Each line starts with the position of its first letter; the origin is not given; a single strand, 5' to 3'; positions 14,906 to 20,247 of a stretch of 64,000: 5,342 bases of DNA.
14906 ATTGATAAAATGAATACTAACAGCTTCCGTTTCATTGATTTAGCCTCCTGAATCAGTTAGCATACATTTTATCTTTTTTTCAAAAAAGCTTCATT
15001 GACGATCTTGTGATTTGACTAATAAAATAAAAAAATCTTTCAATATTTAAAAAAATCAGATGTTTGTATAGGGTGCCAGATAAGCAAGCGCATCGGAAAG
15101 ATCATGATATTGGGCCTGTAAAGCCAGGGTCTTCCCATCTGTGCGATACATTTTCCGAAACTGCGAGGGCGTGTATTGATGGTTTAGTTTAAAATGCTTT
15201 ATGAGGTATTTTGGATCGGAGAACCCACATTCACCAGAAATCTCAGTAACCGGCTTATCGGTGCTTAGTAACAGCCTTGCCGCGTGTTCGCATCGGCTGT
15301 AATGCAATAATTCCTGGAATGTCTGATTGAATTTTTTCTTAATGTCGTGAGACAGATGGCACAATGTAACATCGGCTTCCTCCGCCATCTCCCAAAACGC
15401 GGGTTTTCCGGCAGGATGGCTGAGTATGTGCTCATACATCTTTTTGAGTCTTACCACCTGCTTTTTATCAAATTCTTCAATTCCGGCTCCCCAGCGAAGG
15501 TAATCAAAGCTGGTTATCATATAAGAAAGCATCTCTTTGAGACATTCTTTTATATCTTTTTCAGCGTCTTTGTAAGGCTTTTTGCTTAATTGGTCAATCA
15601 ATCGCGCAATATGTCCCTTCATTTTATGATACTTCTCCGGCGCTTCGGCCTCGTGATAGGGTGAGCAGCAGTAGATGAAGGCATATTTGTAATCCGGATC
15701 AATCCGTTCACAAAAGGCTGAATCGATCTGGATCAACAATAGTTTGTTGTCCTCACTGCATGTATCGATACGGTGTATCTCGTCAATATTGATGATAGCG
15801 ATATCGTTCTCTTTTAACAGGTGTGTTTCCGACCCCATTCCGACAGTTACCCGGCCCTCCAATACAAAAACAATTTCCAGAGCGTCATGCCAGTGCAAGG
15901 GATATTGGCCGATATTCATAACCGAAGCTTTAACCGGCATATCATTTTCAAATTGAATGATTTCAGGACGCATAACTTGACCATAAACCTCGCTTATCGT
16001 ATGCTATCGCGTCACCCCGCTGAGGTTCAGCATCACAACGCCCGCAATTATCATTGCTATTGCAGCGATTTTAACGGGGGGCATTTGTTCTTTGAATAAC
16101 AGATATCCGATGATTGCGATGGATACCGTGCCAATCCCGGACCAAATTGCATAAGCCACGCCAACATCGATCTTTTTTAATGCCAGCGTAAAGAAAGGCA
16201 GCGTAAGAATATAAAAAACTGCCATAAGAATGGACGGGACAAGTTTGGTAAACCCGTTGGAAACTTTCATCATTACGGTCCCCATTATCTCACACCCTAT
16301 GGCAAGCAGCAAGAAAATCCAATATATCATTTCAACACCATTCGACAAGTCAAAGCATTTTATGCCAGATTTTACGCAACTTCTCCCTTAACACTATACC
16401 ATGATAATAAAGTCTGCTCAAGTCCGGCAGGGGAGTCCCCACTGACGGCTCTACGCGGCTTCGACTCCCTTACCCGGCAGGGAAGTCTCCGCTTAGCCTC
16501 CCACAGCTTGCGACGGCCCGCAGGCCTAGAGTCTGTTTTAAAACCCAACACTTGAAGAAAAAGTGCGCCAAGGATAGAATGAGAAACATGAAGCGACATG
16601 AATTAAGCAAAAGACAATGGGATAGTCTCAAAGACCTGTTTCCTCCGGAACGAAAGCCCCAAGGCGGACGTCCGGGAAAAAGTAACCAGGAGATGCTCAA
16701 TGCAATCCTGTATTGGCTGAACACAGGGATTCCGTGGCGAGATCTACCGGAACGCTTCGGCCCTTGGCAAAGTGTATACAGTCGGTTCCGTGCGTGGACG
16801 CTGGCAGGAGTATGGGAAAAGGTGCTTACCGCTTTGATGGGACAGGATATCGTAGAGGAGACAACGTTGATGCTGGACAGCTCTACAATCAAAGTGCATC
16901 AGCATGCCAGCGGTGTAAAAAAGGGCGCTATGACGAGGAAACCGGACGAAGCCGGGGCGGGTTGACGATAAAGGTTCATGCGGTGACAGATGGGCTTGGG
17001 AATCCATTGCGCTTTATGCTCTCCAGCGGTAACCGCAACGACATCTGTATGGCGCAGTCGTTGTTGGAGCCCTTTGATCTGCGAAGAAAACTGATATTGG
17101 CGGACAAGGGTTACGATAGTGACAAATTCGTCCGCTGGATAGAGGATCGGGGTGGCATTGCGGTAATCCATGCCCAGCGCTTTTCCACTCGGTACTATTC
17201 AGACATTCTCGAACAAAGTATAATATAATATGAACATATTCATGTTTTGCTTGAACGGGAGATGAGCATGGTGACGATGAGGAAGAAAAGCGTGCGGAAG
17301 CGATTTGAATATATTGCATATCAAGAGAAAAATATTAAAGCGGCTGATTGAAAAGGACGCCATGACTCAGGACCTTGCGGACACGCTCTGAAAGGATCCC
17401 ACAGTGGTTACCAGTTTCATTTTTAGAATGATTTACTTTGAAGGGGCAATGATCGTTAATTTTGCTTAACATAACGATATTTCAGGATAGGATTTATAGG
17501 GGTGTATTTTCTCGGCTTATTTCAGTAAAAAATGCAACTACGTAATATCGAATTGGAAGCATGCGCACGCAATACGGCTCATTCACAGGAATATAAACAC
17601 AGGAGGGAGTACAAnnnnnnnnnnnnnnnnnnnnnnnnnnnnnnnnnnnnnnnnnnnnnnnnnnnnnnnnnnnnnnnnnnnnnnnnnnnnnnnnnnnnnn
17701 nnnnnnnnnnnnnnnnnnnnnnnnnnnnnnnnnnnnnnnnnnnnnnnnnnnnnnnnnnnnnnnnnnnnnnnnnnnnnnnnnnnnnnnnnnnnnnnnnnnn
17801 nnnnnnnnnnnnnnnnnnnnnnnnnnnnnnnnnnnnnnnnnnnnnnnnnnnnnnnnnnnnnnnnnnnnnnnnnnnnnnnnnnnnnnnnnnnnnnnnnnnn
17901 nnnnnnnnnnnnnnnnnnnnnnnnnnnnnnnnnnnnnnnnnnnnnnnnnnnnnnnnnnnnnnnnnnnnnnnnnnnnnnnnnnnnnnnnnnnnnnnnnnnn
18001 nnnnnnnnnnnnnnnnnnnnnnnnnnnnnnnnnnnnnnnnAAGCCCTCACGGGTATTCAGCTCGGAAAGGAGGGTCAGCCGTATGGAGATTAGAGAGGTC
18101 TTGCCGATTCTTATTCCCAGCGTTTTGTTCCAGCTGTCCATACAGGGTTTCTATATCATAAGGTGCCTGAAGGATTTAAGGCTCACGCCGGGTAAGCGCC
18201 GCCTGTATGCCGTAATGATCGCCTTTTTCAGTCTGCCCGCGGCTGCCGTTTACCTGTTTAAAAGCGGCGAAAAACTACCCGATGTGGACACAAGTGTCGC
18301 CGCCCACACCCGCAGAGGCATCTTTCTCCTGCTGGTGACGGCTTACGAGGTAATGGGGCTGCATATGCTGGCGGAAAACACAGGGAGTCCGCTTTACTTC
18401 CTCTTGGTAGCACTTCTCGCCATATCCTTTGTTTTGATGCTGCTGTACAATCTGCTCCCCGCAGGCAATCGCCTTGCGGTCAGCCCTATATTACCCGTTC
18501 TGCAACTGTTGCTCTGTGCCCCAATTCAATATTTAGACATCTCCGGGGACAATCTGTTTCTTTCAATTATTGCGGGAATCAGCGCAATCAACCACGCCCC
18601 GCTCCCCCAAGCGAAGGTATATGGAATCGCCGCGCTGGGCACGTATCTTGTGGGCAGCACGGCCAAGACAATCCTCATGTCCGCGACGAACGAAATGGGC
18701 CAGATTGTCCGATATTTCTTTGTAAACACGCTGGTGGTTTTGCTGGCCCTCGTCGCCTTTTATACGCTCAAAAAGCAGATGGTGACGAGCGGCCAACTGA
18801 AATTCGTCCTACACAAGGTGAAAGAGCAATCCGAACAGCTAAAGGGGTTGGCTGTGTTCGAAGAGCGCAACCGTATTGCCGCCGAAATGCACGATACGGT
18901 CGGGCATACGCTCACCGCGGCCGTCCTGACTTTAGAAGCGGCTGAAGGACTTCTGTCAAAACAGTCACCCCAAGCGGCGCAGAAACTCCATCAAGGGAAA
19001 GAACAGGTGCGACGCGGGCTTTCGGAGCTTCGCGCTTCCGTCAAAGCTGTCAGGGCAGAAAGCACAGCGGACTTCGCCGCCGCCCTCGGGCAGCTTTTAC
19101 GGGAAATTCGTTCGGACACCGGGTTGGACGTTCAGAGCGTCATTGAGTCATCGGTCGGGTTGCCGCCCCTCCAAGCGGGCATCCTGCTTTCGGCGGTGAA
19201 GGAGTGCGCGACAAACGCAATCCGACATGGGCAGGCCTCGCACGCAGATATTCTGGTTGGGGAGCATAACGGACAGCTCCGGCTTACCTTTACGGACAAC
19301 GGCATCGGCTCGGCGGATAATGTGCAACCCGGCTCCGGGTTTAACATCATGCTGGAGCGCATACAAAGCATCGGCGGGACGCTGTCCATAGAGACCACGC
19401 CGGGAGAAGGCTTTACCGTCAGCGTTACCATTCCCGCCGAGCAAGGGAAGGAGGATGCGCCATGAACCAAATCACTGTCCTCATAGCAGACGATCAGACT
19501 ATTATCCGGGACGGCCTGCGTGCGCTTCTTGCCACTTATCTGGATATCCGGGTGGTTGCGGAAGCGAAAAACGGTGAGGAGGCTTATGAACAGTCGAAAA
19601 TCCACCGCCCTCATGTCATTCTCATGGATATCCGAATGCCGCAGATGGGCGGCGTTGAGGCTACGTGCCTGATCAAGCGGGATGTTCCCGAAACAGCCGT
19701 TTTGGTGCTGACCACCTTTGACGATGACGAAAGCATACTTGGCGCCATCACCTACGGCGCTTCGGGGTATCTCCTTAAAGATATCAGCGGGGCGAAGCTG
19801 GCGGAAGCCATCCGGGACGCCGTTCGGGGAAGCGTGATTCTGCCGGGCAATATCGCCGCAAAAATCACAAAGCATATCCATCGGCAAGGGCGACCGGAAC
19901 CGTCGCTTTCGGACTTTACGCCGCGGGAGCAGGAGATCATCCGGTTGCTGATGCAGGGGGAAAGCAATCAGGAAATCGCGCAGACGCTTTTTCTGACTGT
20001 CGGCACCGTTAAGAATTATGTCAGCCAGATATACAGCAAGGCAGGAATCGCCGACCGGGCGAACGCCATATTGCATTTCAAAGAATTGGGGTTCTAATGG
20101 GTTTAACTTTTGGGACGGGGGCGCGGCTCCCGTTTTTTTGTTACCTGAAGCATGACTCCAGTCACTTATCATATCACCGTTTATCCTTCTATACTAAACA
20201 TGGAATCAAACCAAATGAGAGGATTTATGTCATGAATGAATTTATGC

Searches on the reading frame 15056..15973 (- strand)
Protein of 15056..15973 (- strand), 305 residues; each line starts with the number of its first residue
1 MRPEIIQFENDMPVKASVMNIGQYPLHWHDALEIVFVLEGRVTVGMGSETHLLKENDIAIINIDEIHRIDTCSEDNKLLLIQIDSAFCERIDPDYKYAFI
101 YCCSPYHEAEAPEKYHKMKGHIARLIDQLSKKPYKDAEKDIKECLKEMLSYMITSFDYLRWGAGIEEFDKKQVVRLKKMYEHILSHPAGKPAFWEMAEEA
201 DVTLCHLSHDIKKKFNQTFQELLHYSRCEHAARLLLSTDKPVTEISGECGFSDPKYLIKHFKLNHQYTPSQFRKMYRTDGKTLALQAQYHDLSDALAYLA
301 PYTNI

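Call 9: search_protein_families(library=pfam, proteins=[window:15056-15973:-], max_evalue=0.001)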
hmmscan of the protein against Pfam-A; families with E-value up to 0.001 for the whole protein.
window:15056-15973:- (305 aa): 5 families
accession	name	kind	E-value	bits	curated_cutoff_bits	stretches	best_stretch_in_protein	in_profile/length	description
PF12833.13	HTH_18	-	7.4e-19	68.3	33.6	1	196-274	1-79/80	Helix-turn-helix domain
PF02311.25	AraC_binding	-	6.5e-09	36.1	21.1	1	24-91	16-84/135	AraC-like ligand binding domain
PF07883.17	Cupin_2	-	2.3e-08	34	27.2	1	24-75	11-62/70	Cupin domain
PF00165.29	HTH_AraC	-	2.7e-08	34.2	26.6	1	236-274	2-42/42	Bacterial regulatory helix-turn-helix proteins, AraC family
PF00190.28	Cupin_1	-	0.00097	19.2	22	0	22-46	44-69/151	Cupin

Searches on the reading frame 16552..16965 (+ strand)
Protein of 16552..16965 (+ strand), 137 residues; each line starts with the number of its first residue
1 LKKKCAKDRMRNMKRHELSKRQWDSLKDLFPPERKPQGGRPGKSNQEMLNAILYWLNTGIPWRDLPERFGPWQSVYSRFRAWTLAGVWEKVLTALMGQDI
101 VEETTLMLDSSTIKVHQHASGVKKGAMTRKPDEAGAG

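Call 95: search_protein_families(library=pfam, proteins=[window:16552-16965:+])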
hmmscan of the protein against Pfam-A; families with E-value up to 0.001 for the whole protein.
window:16552-16965:+ (137 aa): 1 family
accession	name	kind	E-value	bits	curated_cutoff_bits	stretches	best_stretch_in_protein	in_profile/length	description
PF13340.11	DUF4096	-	8.8e-28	96.8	34.3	1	18-91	1-75/76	Putative transposase of IS4/5 family (DUF4096)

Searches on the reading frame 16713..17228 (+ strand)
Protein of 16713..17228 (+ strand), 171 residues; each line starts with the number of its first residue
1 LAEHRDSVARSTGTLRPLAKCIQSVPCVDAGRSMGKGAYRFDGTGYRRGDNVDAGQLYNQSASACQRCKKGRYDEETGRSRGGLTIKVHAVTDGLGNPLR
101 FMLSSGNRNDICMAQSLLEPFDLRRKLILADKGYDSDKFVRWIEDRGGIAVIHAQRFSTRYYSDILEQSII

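Call 9: search_protein_families(library=pfam, proteins=[window:16713-17228:+], max_evalue=0.001)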
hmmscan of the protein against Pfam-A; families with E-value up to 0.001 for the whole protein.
window:16713-17228:+ (171 aa): 2 families
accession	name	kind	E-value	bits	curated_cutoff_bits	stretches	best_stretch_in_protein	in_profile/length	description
PF01609.27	DDE_Tnp_1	-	6.8e-15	55.8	23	1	62-154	14-106/200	Transposase DDE domain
PF13612.12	DDE_Tnp_1_3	-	0.00038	20.9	27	1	85-156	45-112/155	Transposase DDE domain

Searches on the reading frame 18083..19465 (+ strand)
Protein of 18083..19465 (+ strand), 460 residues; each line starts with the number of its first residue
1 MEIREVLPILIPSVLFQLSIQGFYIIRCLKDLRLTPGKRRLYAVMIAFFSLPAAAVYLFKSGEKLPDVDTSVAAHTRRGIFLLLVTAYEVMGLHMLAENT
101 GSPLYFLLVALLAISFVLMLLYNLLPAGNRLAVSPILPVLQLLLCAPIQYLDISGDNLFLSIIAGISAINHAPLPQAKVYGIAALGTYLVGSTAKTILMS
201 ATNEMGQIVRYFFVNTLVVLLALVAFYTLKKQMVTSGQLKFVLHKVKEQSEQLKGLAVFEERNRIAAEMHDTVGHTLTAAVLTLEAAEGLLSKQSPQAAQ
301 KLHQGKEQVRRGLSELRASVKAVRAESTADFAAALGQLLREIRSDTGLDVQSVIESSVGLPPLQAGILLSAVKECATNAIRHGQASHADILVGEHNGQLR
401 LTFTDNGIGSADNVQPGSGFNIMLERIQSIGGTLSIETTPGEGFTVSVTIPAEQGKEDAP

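Call 9: search_protein_families(library=pfam, proteins=[window:18083-19465:+], max_evalue=0.001)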
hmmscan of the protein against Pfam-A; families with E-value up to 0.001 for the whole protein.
window:18083-19465:+ (460 aa): 3 families
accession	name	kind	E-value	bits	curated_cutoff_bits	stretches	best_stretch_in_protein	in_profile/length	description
PF07730.19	HisKA_3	-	3.4e-17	63.2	24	1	261-325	1-65/68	Histidine kinase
PF02518.31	HATPase_c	-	6.1e-11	43.2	26.4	1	368-453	6-110/111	Histidine kinase-, DNA gyrase B-, and HSP90-like ATPase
PF13581.12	HATPase_c_2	-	0.00026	21.4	27.4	1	350-413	15-81/127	Histidine kinase-like ATPase domain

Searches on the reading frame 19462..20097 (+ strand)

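Call 94: search_protein_families(library=pfam, proteins=[window:19462-20097:+])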
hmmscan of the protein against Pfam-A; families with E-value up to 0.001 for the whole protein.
window:19462-20097:+ (211 aa): 4 families
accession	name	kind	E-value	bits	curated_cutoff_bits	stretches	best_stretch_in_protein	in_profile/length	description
PF00072.30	Response_reg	-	6.4e-26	91.1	30.2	1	6-118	1-111/111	Response regulator receiver domain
PF00196.25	GerE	-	7.6e-15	54.7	23.5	1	152-205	3-56/57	Bacterial regulatory proteins, luxR family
PF08281.18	Sigma70_r4_2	-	9.5e-06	25.6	25.7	1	153-190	12-50/54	Sigma-70, region 4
PF13384.12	HTH_23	-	0.00082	19.6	24.6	0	157-188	8-39/50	Homeodomain-like domain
